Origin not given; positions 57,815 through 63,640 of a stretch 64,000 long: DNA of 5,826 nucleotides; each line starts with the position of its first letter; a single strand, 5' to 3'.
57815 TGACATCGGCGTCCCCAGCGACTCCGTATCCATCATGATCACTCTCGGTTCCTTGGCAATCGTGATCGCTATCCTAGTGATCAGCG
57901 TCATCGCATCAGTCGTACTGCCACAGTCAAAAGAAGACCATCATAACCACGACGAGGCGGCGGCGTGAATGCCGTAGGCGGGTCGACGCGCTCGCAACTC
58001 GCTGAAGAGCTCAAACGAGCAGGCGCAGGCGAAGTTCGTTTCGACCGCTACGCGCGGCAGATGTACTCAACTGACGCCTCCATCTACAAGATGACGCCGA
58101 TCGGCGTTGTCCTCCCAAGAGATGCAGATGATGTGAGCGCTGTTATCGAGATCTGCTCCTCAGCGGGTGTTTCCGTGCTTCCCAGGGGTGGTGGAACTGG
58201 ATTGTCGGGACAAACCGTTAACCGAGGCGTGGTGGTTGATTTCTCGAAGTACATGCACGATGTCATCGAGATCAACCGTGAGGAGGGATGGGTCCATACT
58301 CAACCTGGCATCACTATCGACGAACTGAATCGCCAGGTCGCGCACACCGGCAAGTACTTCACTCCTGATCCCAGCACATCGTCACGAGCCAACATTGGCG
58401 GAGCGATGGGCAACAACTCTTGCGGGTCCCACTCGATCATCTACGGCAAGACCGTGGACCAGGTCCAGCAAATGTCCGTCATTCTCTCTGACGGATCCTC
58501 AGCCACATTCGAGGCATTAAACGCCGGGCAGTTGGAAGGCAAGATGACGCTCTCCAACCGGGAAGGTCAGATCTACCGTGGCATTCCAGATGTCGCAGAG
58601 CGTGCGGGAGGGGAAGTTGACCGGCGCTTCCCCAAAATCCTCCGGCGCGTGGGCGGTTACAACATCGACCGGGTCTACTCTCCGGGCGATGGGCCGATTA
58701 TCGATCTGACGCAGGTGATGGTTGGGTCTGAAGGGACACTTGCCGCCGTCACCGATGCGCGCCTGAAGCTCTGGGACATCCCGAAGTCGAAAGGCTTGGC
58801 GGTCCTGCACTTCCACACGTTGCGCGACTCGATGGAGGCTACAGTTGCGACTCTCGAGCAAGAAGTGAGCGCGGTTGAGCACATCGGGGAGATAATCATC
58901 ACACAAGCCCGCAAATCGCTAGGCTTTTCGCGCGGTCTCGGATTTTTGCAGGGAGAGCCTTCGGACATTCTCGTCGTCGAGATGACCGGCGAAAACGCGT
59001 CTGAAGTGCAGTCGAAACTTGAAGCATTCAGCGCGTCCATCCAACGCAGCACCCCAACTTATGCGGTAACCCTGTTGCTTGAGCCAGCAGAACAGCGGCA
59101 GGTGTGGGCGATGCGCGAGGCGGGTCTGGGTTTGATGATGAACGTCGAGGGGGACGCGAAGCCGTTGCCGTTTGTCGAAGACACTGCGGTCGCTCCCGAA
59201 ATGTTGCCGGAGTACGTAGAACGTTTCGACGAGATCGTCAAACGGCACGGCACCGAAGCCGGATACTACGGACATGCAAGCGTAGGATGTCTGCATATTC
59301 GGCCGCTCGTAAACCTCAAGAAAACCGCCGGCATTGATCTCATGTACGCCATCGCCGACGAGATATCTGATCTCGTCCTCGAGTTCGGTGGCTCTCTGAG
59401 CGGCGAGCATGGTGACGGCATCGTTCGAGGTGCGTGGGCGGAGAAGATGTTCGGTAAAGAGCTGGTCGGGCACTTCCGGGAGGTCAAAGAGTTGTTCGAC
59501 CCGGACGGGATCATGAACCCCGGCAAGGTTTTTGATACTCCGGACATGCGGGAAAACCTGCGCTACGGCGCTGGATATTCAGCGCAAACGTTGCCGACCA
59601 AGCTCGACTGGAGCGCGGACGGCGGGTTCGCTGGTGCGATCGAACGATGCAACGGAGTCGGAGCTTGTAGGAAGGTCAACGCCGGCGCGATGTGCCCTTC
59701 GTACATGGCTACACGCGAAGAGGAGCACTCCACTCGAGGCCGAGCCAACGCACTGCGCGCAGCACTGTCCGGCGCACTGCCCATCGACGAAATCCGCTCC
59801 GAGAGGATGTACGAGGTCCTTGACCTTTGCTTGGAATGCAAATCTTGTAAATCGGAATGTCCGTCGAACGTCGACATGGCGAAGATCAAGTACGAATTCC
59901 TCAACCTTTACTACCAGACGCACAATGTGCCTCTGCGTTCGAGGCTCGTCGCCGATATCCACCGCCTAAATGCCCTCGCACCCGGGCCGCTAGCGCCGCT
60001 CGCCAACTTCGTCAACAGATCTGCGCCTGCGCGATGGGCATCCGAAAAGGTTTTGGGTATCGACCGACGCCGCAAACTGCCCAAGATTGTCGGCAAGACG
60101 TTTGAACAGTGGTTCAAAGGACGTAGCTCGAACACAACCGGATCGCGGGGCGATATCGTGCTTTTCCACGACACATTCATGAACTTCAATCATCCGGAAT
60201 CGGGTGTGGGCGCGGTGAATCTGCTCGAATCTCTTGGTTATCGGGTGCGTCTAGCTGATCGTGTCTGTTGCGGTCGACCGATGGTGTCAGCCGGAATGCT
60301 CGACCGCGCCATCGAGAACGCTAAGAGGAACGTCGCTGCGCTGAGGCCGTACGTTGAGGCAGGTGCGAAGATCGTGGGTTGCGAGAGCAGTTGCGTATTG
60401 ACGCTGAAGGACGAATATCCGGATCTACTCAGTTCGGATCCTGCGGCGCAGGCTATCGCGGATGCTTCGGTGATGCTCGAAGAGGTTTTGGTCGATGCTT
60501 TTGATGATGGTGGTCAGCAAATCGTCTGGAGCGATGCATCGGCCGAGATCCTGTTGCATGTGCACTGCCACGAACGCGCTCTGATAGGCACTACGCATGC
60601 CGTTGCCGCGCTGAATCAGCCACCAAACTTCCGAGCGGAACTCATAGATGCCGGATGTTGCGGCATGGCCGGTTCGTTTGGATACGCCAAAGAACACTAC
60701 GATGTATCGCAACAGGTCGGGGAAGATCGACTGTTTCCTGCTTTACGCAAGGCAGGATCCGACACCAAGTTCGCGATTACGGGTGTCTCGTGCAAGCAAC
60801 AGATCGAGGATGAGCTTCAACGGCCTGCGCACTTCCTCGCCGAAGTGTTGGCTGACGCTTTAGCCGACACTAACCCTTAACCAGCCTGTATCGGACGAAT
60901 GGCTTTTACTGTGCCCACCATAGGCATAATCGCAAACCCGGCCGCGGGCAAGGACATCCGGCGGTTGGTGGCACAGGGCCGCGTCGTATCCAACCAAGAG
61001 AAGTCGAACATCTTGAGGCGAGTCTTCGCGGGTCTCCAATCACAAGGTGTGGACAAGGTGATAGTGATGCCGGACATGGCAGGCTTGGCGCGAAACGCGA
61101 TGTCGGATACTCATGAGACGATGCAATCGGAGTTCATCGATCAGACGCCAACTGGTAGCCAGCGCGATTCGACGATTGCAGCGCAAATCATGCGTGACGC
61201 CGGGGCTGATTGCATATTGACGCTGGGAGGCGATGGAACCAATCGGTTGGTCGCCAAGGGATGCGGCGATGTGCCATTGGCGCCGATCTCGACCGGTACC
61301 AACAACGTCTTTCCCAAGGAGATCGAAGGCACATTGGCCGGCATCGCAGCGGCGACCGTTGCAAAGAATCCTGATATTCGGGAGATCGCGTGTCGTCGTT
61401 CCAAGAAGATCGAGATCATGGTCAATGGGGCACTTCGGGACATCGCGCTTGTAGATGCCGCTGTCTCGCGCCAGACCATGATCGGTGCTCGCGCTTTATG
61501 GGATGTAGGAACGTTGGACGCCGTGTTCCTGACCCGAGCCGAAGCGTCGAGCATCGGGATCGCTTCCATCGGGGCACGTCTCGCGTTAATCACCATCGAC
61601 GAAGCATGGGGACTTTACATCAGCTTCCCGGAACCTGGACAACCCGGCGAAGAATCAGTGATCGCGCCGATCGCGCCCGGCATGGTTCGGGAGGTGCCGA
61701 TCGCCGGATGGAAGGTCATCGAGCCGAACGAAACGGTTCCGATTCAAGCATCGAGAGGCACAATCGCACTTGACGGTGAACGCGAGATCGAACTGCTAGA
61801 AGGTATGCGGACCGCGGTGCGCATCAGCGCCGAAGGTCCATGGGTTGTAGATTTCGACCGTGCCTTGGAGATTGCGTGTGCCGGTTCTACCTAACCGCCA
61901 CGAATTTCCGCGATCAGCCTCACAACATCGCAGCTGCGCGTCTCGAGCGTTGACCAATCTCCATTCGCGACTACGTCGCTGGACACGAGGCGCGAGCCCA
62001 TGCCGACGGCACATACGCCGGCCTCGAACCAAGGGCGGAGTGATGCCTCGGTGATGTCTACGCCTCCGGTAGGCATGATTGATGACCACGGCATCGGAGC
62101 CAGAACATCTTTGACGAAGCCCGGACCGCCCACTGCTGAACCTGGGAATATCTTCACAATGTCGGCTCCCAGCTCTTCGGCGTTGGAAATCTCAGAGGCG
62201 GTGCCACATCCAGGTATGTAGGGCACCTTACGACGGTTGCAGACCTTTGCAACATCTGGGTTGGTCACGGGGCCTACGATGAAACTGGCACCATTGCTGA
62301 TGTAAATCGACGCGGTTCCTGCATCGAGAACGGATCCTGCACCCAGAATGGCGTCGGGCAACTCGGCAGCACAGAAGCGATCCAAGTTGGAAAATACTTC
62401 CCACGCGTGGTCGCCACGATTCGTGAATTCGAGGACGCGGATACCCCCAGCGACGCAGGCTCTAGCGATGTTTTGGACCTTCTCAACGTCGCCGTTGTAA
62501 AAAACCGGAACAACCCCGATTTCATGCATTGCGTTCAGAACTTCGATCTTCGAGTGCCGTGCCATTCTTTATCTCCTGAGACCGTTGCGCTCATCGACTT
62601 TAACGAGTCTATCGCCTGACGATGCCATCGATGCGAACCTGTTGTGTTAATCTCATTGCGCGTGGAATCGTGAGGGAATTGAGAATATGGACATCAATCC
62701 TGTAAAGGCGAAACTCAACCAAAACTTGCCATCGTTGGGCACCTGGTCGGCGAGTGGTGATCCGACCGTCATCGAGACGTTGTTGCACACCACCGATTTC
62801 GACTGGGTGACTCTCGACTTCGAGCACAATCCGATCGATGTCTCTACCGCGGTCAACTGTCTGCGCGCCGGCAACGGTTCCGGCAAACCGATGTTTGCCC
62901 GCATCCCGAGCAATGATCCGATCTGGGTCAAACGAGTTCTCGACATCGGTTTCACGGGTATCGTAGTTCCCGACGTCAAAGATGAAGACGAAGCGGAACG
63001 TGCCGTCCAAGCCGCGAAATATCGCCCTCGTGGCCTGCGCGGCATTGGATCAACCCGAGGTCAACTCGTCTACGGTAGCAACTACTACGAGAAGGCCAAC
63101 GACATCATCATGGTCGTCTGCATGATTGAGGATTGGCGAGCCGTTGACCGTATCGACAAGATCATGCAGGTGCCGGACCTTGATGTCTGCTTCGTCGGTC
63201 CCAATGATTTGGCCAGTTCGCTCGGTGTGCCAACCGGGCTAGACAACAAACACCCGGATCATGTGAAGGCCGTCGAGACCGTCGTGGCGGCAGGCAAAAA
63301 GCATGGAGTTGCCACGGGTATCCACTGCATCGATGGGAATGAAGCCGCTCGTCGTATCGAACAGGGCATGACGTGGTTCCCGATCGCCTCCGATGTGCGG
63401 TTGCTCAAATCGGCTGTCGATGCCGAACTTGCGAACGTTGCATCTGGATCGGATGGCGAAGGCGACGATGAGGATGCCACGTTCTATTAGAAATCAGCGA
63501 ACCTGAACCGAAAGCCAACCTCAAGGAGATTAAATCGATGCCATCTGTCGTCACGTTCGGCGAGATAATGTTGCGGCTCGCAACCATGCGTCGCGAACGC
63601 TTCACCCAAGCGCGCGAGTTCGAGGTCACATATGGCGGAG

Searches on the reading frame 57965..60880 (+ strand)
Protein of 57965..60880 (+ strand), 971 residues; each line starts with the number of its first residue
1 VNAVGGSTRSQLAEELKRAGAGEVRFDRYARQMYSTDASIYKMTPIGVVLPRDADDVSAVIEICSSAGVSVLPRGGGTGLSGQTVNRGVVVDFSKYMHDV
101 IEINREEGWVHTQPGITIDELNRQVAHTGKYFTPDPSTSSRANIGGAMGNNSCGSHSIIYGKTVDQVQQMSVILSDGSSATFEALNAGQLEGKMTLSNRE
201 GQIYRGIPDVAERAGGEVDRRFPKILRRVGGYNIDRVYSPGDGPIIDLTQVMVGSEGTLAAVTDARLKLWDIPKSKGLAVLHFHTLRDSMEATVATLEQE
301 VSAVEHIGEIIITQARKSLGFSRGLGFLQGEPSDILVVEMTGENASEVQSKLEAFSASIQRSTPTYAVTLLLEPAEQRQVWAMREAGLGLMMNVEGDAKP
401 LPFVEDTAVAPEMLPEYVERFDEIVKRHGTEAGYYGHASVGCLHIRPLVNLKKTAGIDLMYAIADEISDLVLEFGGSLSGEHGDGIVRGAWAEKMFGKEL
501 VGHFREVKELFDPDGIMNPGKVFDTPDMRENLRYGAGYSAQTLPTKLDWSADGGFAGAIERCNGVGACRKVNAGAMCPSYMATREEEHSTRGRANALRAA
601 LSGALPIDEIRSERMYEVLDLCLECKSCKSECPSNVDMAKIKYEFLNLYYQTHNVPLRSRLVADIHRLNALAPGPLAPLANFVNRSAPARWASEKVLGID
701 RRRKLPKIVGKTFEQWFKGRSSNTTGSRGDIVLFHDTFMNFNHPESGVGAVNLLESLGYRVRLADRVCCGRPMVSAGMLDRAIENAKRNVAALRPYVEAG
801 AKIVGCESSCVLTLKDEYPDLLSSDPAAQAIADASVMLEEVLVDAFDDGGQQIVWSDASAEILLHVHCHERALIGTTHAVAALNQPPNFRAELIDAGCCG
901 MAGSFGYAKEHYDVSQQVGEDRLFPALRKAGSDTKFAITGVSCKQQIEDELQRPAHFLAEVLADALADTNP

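Call 89: search_protein_families(library=pfam, proteins=[window:57965-60880:+])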
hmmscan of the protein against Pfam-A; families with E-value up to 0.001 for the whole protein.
window:57965-60880:+ (971 aa): 6 families
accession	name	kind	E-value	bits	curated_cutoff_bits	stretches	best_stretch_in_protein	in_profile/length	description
PF02913.24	FAD-oxidase_C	-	6.4e-51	173.9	21.2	1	273-522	2-248/248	FAD linked oxidases, C-terminal domain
PF01565.28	FAD_binding_4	-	2.7e-37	128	26.4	1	45-178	1-134/139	FAD binding domain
PF13183.11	Fer4_8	-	2.5e-09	38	27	1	559-636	2-68/68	4Fe-4S dicluster domain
PF13534.11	Fer4_17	-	2.1e-08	35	22.2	1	561-637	1-61/61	4Fe-4S dicluster domain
PF02754.22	CCG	-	3.9e-06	27.3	20.6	1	739-815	10-85/85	Cysteine-rich domain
PF13237.11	Fer4_10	-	0.00092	19.5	25.5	0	615-637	2-24/53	4Fe-4S dicluster domain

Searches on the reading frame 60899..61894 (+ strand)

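Call 89: search_protein_families(library=pfam, proteins=[window:60899-61894:+])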
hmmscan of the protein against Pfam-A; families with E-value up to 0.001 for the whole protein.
window:60899-61894:+ (331 aa): 2 families
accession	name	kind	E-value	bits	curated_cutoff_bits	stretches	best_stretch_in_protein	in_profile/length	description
PF01513.26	NAD_kinase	-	4.1e-12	47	25.5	1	8-136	1-108/130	ATP-NAD kinase N-terminal domain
PF00781.29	DAGK_cat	-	3e-08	33.7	23.6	1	65-163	16-120/125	Diacylglycerol kinase catalytic domain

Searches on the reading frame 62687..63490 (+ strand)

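Call 89: search_protein_families(library=pfam, proteins=[window:62687-63490:+])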
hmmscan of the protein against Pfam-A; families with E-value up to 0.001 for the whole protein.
window:62687-63490:+ (267 aa): 1 family
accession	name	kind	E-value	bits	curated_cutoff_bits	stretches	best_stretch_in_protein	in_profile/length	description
PF03328.21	HpcH_HpaI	-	3.5e-34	118.5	25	1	18-241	3-219/221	HpcH/HpaI aldolase/citrate lyase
